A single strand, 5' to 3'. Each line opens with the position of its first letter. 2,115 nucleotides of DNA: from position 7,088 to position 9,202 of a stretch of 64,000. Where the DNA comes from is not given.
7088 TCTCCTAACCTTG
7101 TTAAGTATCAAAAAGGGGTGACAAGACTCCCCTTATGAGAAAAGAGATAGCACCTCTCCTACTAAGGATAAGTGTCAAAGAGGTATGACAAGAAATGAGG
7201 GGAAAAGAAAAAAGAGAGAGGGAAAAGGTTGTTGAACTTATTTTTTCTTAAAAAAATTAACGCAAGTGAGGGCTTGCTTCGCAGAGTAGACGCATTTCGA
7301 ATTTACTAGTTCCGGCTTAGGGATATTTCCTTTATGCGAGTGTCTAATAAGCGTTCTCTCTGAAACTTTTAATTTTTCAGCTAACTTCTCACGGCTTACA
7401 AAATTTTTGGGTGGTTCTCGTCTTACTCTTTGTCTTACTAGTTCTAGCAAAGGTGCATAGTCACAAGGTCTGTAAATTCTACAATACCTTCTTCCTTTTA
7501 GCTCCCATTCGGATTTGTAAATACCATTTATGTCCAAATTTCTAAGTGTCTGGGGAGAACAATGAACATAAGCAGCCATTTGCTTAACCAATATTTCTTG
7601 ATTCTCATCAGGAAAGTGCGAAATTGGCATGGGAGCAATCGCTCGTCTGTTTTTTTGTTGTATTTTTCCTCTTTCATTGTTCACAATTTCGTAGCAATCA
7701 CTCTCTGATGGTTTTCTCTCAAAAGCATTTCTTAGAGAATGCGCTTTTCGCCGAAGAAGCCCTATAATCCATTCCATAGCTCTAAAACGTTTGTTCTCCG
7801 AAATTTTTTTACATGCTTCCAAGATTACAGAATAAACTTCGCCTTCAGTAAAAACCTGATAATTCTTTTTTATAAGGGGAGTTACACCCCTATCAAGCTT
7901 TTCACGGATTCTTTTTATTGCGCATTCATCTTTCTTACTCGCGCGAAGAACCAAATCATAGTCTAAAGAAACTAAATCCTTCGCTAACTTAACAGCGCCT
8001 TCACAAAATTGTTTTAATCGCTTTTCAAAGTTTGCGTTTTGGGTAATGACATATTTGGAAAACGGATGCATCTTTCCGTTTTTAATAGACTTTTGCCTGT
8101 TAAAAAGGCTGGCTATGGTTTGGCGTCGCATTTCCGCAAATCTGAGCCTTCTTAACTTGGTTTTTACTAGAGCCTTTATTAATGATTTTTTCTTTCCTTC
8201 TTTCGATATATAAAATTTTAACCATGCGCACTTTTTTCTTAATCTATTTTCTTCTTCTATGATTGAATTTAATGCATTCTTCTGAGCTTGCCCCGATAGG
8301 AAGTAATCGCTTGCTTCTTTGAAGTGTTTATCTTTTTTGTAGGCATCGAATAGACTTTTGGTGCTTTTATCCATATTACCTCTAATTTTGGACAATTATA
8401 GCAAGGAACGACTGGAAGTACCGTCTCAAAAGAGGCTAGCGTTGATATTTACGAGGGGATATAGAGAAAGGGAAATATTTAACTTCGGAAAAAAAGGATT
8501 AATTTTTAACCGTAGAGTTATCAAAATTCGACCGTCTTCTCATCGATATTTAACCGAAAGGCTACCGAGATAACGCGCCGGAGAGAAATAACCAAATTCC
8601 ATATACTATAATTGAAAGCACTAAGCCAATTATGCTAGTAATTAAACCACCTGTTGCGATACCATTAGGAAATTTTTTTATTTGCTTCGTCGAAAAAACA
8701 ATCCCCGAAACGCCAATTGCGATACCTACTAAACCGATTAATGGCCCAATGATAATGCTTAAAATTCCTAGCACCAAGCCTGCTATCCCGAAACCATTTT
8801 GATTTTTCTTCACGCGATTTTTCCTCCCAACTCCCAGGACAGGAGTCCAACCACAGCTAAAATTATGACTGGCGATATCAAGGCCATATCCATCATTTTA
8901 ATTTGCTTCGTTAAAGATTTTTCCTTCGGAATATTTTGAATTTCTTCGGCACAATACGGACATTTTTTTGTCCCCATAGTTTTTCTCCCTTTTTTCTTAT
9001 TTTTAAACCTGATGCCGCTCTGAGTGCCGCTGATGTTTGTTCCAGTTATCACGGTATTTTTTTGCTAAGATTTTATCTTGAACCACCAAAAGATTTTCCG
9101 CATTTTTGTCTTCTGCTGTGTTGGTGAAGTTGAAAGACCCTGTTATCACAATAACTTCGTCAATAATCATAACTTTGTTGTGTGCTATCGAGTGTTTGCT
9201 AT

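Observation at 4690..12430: Nested ~7.7-kb integrative element bounded by imperfect direct repeats with a perfect 20-bp core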

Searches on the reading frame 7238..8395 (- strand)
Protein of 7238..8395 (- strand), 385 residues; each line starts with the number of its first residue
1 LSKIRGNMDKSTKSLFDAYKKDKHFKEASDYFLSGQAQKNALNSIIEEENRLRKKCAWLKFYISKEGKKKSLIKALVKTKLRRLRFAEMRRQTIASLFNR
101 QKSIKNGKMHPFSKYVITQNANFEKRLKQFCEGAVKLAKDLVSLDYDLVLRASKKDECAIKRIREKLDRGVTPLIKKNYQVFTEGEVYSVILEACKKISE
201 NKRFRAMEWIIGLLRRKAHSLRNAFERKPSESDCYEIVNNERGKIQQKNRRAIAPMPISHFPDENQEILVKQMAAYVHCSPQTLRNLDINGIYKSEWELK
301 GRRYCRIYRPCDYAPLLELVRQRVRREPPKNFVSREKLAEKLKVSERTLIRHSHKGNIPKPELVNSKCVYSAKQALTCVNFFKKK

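Call 11: search_protein_families(library=pfam, proteins=[window:7238-8395:-], max_evalue=0.01)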
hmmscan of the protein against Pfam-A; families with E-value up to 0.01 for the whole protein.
window:7238-8395:- (385 aa): 2 families
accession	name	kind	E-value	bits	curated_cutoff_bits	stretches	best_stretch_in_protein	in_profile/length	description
PF08279.18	HTH_11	-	0.00049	20.4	25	0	331-352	14-35/55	HTH domain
PF12728.13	HTH_17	-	0.00063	20.4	27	0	336-360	5-29/51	Helix-turn-helix domain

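Call 43: search_protein_families(library=phrogs, proteins=[window:7238-8395:-], max_evalue=0.01)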
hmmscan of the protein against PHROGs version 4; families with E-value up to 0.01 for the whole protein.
window:7238-8395:- (385 aa): 2 families
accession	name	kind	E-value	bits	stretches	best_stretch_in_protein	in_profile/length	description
phrog_66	-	integration and excision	0.00038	21.2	0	325-371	86-132/412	excisionase and transcriptional regulator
phrog_7735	-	integration and excision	0.0014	20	0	329-377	2-48/99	excisionase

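Call 44: search_protein_families(library=ncbifam, proteins=[window:7238-8395:-], max_evalue=0.01)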
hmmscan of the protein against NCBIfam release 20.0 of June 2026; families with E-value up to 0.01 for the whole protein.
window:7238-8395:- (385 aa): 1 family
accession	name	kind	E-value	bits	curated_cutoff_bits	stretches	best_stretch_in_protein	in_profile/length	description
NF049968.1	QhpR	equivalog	0.0049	16.1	250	0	314-352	184-222/284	AraC-like transcriptional regulator QhpR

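Call 45: find_homologous_proteins(query=window:7238-8395:-, max_evalue=0.001)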
Query window:7238-8395:- (385 aa): 1 proteins with E <= 0.001 among 6751 candidates.
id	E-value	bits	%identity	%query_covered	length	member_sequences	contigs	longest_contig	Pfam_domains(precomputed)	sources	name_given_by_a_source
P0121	4.8e-247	837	100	98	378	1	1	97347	-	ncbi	ncbi:MAG: hypothetical protein ABH891_07100 [Candidatus Omnitrophota bacterium]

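Call 48: find_encoding_contigs(protein=P0121, flank=10000, max_places=3)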
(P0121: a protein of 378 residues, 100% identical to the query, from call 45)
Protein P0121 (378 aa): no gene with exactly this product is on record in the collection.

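Call 58: search_protein_representatives(protein=window:7238-8395:-)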
Query: 385 residues. Proteins with E-value up to 0.001 (for the whole library): 7; up to 1e-10: 1; up to 1e-30: 1. The best 7 are listed.
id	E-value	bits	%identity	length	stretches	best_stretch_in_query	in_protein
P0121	1.5e-247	837.0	100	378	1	8-385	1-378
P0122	1.2e-10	57.7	28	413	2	259-370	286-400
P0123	2.0e-10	57.0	28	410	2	176-362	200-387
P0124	1.2e-05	41.2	28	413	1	198-363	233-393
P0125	2.3e-05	40.3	23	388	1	107-365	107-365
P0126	1.5e-04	37.6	28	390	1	179-362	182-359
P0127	2.3e-04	37.0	33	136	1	267-363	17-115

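Call 59: search_protein_families(library=pfam, proteins=[P0122, P0123, P0124, P0125, P0126, P0127], max_evalue=0.01)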
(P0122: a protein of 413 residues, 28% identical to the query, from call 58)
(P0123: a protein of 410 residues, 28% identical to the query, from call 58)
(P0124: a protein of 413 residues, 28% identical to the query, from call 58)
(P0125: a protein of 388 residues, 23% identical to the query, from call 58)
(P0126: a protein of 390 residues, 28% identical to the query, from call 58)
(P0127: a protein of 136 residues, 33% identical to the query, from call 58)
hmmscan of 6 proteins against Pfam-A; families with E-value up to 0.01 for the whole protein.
P0122 (413 aa): 4 families
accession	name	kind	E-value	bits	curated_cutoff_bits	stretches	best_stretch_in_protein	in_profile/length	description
PF13411.12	MerR_1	-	4.4e-14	52.8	21.6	2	297-348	3-51/69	MerR HTH family regulatory protein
PF00376.29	MerR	-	7.8e-13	48.5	28.2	2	366-400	4-38/38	MerR family regulatory protein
PF12728.13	HTH_17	-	2.3e-05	25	27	0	297-334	4-38/51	Helix-turn-helix domain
PF12645.13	HTH_16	-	0.0095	16.5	22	0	144-173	2-31/65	Helix-turn-helix domain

P0123 (410 aa): 12 families
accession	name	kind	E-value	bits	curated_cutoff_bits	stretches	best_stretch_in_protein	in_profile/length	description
PF13411.12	MerR_1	-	6.8e-15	55.4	21.6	2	289-343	3-50/69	MerR HTH family regulatory protein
PF00376.29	MerR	-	1.3e-14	54.1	28.2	2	362-396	4-38/38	MerR family regulatory protein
PF12728.13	HTH_17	-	8.4e-10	39.2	27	2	289-322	4-31/51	Helix-turn-helix domain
PF13338.12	AbiEi_4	-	5.6e-07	30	25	1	350-388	6-43/49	Transcriptional regulator, AbiEi antitoxin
PF02954.25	HTH_8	-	3.4e-05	23.9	22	0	360-376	21-37/42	Bacterial regulatory protein, Fis family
PF01381.28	HTH_3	-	6.6e-05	23.3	23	0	360-379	12-31/55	Helix-turn-helix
PF13384.12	HTH_23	-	0.00083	19.6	24.6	0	359-376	19-36/50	Homeodomain-like domain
PF13518.12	HTH_28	-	0.0026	18.2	25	0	289-308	15-34/52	Helix-turn-helix domain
PF13560.12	HTH_31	-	0.0029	18.3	27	0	358-387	15-43/64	Helix-turn-helix domain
PF12645.13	HTH_16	-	0.0037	17.8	22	0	149-169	1-21/65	Helix-turn-helix domain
PF13542.12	HTH_Tnp_ISL3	-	0.0053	16.6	27.4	0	361-377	30-46/51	Helix-turn-helix domain of transposase family ISL3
PF01527.26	HTH_Tnp_1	-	0.0077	16.9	24.1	0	289-308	26-45/75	Transposase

P0124 (413 aa): 15 families
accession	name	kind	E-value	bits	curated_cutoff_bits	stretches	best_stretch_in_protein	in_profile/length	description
PF00376.29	MerR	-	1.3e-17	63.8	28.2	2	366-401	3-38/38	MerR family regulatory protein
PF13411.12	MerR_1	-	5.4e-17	62.1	21.6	2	298-353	3-55/69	MerR HTH family regulatory protein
PF12728.13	HTH_17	-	4.7e-10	40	27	2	362-400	1-38/51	Helix-turn-helix domain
PF13542.12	HTH_Tnp_ISL3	-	5.8e-05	22.9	27.4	0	298-317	29-48/51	Helix-turn-helix domain of transposase family ISL3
PF13518.12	HTH_28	-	0.0001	22.7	25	0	299-318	16-35/52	Helix-turn-helix domain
PF01381.28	HTH_3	-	0.00029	21.2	23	0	299-315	13-29/55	Helix-turn-helix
PF01527.26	HTH_Tnp_1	-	0.00034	21.2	24.1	1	298-318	26-46/75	Transposase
PF13384.12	HTH_23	-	0.00093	19.4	24.6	0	362-381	17-36/50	Homeodomain-like domain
PF13412.12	HTH_24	-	0.00098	19.1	21.9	0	358-381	13-36/48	Winged helix-turn-helix DNA-binding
PF13936.12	HTH_38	-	0.0012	18.9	27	0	364-381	22-39/44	Helix-turn-helix domain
PF13404.12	HTH_AsnC-type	-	0.0015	18.8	27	0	363-381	18-36/42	AsnC-type helix-turn-helix domain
PF08220.18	HTH_DeoR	-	0.0017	18.5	21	0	359-379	11-31/57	DeoR-like helix-turn-helix domain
PF08279.18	HTH_11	-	0.0027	18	25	0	358-381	11-34/55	HTH domain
PF13551.12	HTH_29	-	0.0057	17.1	28.1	0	297-315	13-32/64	Winged helix-turn helix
PF13560.12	HTH_31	-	0.008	16.9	27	0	361-390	13-43/64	Helix-turn-helix domain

P0125 (388 aa): 8 families
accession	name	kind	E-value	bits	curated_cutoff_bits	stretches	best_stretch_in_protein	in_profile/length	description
PF13411.12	MerR_1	-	1.6e-19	70.2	21.6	2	268-319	3-51/69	MerR HTH family regulatory protein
PF00376.29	MerR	-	3.3e-15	56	28.2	2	335-371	2-38/38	MerR family regulatory protein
PF12728.13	HTH_17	-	5.4e-08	33.4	27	0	334-371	3-37/51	Helix-turn-helix domain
PF01381.28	HTH_3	-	0.0053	17.2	23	0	333-354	10-31/55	Helix-turn-helix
PF13560.12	HTH_31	-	0.0062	17.3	27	0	332-361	14-44/64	Helix-turn-helix domain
PF20432.4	Xre-like-HTH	-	0.0063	17.2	25.8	0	333-352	24-43/63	Antitoxin Xre-like helix-turn-helix domain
PF13022.12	HTH_Tnp_1_2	-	0.0078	16.8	27.9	0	267-291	28-52/122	Helix-turn-helix of insertion element transposase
PF08279.18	HTH_11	-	0.0096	16.2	25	0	332-352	15-35/55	HTH domain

P0126 (390 aa): 7 families
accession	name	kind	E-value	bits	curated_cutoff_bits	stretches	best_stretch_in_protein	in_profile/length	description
PF13411.12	MerR_1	-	8.8e-19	67.8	21.6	2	265-317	3-52/69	MerR HTH family regulatory protein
PF00376.29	MerR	-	3e-17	62.6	28.2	2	331-368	1-38/38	MerR family regulatory protein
PF12728.13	HTH_17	-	4.2e-08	33.8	27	0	331-374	3-44/51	Helix-turn-helix domain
PF13518.12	HTH_28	-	0.00025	21.5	25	0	261-284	12-34/52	Helix-turn-helix domain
PF02954.25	HTH_8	-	0.00026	21.1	22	0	333-349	22-38/42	Bacterial regulatory protein, Fis family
PF20432.4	Xre-like-HTH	-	0.0015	19.2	25.8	0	333-352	27-47/63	Antitoxin Xre-like helix-turn-helix domain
PF12964.13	DUF3853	-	0.0015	19.1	22.1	0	321-359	38-76/97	Protein of unknown function (DUF3853)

P0127 (136 aa): 7 families
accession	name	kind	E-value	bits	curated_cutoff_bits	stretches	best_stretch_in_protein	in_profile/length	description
PF13411.12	MerR_1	-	5.9e-14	52.4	21.6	2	20-76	3-55/69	MerR HTH family regulatory protein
PF00376.29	MerR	-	1.1e-10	41.6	28.2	1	20-47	2-29/38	MerR family regulatory protein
PF12728.13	HTH_17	-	8e-07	29.7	27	0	20-61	4-40/51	Helix-turn-helix domain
PF01381.28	HTH_3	-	0.0023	18.4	23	0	21-37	13-29/55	Helix-turn-helix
PF10668.15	Phage_terminase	-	0.0036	17.4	22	0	11-51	16-56/67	Phage terminase small subunit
PF13560.12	HTH_31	-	0.0061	17.3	27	0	86-113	16-44/64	Helix-turn-helix domain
PF13384.12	HTH_23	-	0.0062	16.8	24.6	0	20-37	20-37/50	Homeodomain-like domain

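Call 69: predict_structure(alignment_id=A2)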
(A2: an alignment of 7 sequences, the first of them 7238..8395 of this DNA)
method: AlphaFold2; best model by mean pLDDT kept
length: 385 residues; sequences in the alignment: 7
mean_pLDDT: 71.2   pTM: 0.40
mean pLDDT of the five models: 71.2, 70.4, 68.4, 67.6, 67.3
residues with pLDDT >= 90: 30; 70-90: 214; 50-70: 82; < 50: 59
segments of 3 or more residues with pLDDT < 50: 1-8, 11-13, 24-33, 228-260
pLDDT, mean of each block of 10 residues (from residue 1): 39 51 47 55 70 73 60 75 70 63 55 67 71 73 81 87 82 78 84 88 82 88 66 35 30 41 71 81 84 85 84 85 63 86 90 91 81 90 75
secondary structure, 60 per line:
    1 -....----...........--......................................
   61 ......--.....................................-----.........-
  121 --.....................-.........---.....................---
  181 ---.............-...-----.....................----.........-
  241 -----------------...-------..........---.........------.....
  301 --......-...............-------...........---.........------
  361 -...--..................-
elements in order: H2-5 H10-20 H23-66 H69-105 H111-119 H123-143 H145-153 H157-177 H184-196 H206-226 H231-239 H270-277 H281-289 E296-300 E303-308 H310-324 E332-334 H335-342 H346-354 E362-364 E367-371 H372-384

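Call 73: fold_search(model_id=the predicted structure, library=pdb)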
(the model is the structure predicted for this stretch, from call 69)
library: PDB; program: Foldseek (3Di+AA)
matches with E <= 10: 299; with E <= 0.001: 0
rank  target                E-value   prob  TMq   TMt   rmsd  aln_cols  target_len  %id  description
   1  5i44_A                1.5e-01  1.00  0.13  0.66   2.4        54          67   18  Structure of RacA-DNA complex; P21 form (released 2016-05-04)
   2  9sfa_B                4.0e-01  0.15  0.13  0.15  19.0       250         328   13  Cyclic nucleotide binding transcription factor Bd2879 - apo form (released 2025-10-22)
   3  5d90_C                4.9e-01  1.00  0.12  0.33   1.9        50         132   20  Crystal structure of HiNmlR, a MerR family regulator lacking the sensor domain, bound to promoter DNA (released 2016-06-29)
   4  2v9v                  5.7e-01  0.28  0.10  0.26  17.2       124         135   12  Crystal Structure of Moorella thermoacetica SelB(377-511) (released 2007-09-11)
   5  8csh_A                6.0e-01  1.00  0.13  0.80   1.9        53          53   23  Structure of the DNA binding domain of pSK1 Par partition protein bound to centromere DNA (released 2022-08-10)
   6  4j2n_C                6.3e-01  0.97  0.11  0.60   2.4        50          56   26  Crystal Structure of mycobacteriophage Pukovnik Xis (released 2013-10-23)
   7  5i44_G                7.0e-01  0.99  0.12  0.58   2.4        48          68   19  Structure of RacA-DNA complex; P21 form (released 2016-05-04)
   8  8usb_Y                7.0e-01  0.06  0.10  0.10  23.0       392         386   12  Non-substrate-engaged human 26S proteasome with Nub1/FAT10 bound to Rpn1 (released 2024-11-06)
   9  8dgl_B                7.7e-01  0.93  0.12  0.55   6.9        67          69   18  Crystal Structure of the RdfS Excisionase (released 2022-10-05)
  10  5i44_B                8.1e-01  0.98  0.12  0.56   2.9        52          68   21  Structure of RacA-DNA complex; P21 form (released 2016-05-04)
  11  8dgl_A                8.5e-01  0.72  0.11  0.45  11.8        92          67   15  Crystal Structure of the RdfS Excisionase (released 2022-10-05)
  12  4j2n_A                8.9e-01  0.94  0.11  0.62   2.4        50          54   26  Crystal Structure of mycobacteriophage Pukovnik Xis (released 2013-10-23)
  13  9c3i_S                8.9e-01  0.13  0.13  0.19  23.2       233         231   12  Rebuilt CNOT3/tRNA-LEU structure (released 2024-12-04)
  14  1r8d_B                9.4e-01  0.99  0.13  0.41   2.6        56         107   23  Crystal Structure of MtaN Bound to DNA (released 2004-08-17)
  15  3q1m_A                9.4e-01  0.84  0.15  0.20   9.2        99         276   14  Crystal Structure of BmrR Dimer bound to DNA and the ligand 4-amino-quinaldine (released 2011-06-15)
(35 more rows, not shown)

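Call 92: search_protein_families(library=padloc, proteins=[window:7238-8395:-], max_evalue=0.001)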
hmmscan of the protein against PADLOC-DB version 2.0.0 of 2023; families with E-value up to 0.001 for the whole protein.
window:7238-8395:- (385 aa): 0 families

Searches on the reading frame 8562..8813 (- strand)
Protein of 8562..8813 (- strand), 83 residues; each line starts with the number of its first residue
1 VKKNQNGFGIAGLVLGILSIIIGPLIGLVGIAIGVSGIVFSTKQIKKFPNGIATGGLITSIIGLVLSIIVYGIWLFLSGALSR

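Call 11: search_protein_families(library=pfam, proteins=[window:8562-8813:-], max_evalue=0.01)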
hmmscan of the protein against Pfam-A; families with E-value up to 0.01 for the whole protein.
window:8562-8813:- (83 aa): 2 families
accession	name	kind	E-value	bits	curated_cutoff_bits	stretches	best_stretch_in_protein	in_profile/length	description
PF07666.16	MpPF26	-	0.0011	19.4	37.2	1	13-71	2-68/75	M penetrans paralogue family 26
PF13828.11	DUF4190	-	0.0052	16.9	35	1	9-69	2-61/62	Domain of unknown function (DUF4190)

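Call 43: search_protein_families(library=phrogs, proteins=[window:8562-8813:-], max_evalue=0.01)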
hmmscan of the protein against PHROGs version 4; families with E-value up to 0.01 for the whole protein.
window:8562-8813:- (83 aa): 0 families

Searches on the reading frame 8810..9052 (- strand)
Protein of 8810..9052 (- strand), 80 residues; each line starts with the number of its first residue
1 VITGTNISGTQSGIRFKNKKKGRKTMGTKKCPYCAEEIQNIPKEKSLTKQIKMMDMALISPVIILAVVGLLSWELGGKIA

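Call 14: search_protein_families(library=pfam, proteins=[window:8810-9052:-], max_evalue=0.01)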
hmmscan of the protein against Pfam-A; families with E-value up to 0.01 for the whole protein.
window:8810-9052:- (80 aa): 0 families

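Call 43: search_protein_families(library=phrogs, proteins=[window:8810-9052:-], max_evalue=0.01)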
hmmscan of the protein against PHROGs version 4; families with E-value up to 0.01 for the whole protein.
window:8810-9052:- (80 aa): 1 family
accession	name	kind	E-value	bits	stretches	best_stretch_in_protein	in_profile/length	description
phrog_8436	-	unknown function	0.0011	20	1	18-41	53-76/110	-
